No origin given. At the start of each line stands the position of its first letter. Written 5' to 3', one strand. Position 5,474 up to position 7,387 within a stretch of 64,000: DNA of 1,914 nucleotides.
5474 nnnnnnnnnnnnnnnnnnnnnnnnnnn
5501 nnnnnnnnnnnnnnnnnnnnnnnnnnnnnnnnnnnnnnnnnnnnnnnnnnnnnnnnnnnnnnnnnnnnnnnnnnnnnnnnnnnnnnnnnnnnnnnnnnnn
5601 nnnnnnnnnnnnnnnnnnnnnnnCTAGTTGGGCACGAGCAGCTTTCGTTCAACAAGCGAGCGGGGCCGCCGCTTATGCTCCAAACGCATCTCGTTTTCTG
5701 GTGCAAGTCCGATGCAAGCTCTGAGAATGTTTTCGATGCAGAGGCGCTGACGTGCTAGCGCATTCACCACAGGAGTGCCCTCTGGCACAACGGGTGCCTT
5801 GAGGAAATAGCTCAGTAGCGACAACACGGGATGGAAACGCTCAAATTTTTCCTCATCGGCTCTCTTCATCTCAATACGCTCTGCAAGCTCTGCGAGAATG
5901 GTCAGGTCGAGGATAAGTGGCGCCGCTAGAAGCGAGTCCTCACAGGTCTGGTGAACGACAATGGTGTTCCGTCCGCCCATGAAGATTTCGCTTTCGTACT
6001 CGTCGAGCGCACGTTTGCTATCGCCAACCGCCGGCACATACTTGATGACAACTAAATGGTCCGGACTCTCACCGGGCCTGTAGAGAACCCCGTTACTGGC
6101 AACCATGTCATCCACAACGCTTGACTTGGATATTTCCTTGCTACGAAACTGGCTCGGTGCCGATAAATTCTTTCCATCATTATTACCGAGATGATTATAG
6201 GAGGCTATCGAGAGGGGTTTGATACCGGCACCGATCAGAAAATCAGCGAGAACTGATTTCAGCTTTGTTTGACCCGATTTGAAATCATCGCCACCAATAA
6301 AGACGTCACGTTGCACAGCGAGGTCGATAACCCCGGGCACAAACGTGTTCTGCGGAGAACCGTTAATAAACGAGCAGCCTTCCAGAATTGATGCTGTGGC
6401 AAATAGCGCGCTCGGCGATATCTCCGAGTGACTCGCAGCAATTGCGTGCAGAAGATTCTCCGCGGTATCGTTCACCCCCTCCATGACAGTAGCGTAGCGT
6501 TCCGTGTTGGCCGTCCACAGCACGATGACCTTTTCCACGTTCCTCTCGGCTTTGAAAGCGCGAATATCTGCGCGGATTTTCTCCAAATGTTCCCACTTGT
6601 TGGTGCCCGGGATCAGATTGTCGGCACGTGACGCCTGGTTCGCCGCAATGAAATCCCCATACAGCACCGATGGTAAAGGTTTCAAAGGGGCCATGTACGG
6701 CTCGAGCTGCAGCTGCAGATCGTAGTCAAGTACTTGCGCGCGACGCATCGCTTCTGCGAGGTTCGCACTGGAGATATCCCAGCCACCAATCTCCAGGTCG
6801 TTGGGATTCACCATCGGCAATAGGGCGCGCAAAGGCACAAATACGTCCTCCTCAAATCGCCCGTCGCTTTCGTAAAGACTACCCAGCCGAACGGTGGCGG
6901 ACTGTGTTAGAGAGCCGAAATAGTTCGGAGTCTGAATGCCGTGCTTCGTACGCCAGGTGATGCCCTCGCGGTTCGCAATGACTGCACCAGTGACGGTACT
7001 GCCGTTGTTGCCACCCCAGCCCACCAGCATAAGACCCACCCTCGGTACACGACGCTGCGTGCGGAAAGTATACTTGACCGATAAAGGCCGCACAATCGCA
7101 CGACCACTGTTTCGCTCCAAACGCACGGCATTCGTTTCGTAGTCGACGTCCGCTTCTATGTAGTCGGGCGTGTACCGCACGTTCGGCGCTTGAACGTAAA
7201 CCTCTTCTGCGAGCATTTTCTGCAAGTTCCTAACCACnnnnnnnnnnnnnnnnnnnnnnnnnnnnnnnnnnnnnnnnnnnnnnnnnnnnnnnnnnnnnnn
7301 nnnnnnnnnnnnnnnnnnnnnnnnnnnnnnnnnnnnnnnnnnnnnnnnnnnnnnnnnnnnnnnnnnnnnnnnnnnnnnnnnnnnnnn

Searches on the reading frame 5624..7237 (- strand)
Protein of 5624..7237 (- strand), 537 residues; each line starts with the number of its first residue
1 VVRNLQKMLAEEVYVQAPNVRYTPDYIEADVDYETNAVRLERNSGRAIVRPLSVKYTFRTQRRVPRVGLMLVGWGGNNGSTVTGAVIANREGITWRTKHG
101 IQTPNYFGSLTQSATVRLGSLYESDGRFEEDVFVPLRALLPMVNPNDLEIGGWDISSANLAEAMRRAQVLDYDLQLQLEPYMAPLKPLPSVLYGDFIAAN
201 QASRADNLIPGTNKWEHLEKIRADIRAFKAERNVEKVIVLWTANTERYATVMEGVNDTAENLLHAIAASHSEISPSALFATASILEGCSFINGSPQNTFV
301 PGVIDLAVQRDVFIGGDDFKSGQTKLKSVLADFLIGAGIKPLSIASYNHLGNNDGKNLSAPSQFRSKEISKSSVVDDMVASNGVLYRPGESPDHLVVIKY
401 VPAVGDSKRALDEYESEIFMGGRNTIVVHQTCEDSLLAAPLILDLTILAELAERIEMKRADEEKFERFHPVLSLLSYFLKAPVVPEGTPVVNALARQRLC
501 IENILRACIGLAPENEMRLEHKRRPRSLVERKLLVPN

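Call 6: search_protein_families(library=pfam, proteins=[window:5624-7237:-])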
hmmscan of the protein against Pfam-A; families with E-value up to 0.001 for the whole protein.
window:5624-7237:- (537 aa): 2 families
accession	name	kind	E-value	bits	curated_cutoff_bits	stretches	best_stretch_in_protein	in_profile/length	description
PF07994.18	NAD_binding_5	-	1.1e-140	469.1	25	1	67-506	1-321/321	Myo-inositol-1-phosphate synthase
PF01658.22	Inos-1-P_synth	-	1e-36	125.8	27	1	322-435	1-107/107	Myo-inositol-1-phosphate synthase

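Call 17: find_homologous_proteins(query=window:5624-7237:-, max_evalue=1e-50)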
Query window:5624-7237:- (537 aa): 7162 proteins with E <= 1e-50 among 8000 candidates; the best 120 are listed.
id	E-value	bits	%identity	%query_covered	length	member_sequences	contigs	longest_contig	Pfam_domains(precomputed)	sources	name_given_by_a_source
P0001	0.0e+0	1183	100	99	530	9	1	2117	PF01658.23,PF07994.19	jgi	jgi:myo-inositol-1-phosphate synthase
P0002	0.0e+0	1046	88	98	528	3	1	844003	PF01658.23,PF07994.19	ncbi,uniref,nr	ncbi:Inositol-3-phosphate synthase [Cyanidiococcus yangmingshanensis]|uniref:inositol-3-phosphate sy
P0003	0.0e+0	1037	88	97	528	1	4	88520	PF01658.23,PF07994.19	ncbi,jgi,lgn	jgi:myo-inositol-1-phosphate synthase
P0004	1.3e-271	920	79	97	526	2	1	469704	PF01658.23,PF07994.19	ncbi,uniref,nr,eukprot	ncbi:hypothetical protein CDCA_CDCA10G3074 [Cyanidium caldarium]|uniref:inositol-3-phosphate synthas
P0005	2.2e-259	880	74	98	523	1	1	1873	PF01658.23,PF07994.19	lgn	-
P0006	6.4e-244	829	70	97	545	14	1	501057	PF01658.23,PF07994.19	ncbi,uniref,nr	ncbi:hypothetical protein GAYE_SCF00G1638 [Galdieria yellowstonensis]|uniref:inositol-3-phosphate sy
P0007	2.3e-239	814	68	97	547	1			PF01658.23,PF07994.19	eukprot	eukprot:jgi/Galph1/5566/GphlegSOOS_G4204.1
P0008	6.1e-234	796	68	95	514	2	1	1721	PF01658.23,PF07994.19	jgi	jgi:myo-inositol-1-phosphate synthase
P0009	4.1e-233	793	-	-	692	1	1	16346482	PF01658.23,PF07994.19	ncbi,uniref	ncbi:hypothetical protein ABMA28_004984 [Loxostege sticticalis]|uniref:Inositol-3-phosphate synthase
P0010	5.8e-233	792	68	96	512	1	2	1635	PF01658.23,PF07994.19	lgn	-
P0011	5.0e-231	786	68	95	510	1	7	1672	PF01658.23,PF07994.19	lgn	-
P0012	8.5e-231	785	69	95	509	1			PF01658.23,PF07994.19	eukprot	eukprot:gb/GECH01011124.1/.p1 GENE.gb/GECH01011124.1/~~gb/GECH01011124.1/.p1 ORF type:complete len:5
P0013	1.8e-228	778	68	95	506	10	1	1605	PF01658.23,PF07994.19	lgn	-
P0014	2.0e-228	777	68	95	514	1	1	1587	PF01658.23,PF07994.19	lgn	-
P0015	4.2e-228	776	66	97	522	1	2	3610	PF01658.23,PF07994.19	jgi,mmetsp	mmetsp:Transcript_10632/g.19172 ORF Transcript_10632/g.19172 Transcript_10632/m.19172 type:complete 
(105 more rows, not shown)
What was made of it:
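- Organism: INO1 is 100% identical to a JGI metagenome protein and 88% identical to Cyanidiococcus (call 17).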

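Call 18: find_encoding_contigs(protein=P0002, flank=10000, max_places=3)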
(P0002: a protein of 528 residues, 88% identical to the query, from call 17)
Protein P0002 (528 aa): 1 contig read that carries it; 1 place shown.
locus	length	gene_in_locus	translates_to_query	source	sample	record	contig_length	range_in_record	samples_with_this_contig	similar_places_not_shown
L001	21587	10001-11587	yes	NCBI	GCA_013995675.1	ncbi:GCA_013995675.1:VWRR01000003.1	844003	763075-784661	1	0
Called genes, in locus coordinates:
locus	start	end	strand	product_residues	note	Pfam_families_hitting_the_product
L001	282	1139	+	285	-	PF00106:adh_short, PF01370:Epimerase (weak), PF08659:KR (weak), PF13561:adh_short_C2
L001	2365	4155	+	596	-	-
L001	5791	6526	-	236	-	PF22493:PUF_NOP9 (faint), PF00806:PUF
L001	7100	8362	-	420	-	-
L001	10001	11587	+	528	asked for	PF07994:NAD_binding_5, PF01658:Inos-1-P_synth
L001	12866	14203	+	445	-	-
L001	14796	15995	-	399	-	-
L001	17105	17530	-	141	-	-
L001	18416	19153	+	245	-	PF23098:Beta-prop_NOL10_N, PF24807:WD40_CDC20-Fz (faint)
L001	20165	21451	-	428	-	PF02163:Peptidase_M50, PF17820:PDZ_6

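Call 19: find_encoding_contigs(protein=P0003, flank=10000, max_places=4)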
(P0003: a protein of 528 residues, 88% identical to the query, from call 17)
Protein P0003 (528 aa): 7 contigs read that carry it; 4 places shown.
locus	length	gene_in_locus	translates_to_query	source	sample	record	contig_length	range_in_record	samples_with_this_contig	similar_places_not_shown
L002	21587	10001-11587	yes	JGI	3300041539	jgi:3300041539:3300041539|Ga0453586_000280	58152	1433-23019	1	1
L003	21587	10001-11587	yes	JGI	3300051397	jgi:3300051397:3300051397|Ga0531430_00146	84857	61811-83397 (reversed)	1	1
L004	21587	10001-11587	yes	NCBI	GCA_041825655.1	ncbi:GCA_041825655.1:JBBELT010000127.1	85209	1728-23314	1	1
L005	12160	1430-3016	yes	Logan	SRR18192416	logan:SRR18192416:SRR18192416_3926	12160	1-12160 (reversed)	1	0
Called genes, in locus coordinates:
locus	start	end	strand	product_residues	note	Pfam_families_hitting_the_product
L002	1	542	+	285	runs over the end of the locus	PF00106:adh_short, PF01370:Epimerase (weak), PF08659:KR (weak), PF13561:adh_short_C2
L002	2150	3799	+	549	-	-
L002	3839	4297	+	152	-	-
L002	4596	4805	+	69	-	-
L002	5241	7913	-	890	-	PF00806:PUF, PF22493:PUF_NOP9, PF00806:PUF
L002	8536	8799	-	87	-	-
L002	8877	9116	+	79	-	-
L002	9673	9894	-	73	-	-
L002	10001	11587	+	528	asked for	PF07994:NAD_binding_5, PF01658:Inos-1-P_synth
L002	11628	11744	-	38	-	-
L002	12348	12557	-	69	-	-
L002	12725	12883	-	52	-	-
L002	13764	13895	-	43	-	-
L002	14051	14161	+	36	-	-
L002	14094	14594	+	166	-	-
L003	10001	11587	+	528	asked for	PF07994:NAD_binding_5, PF01658:Inos-1-P_synth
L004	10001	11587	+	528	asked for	PF07994:NAD_binding_5, PF01658:Inos-1-P_synth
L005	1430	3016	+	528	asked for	PF07994:NAD_binding_5, PF01658:Inos-1-P_synth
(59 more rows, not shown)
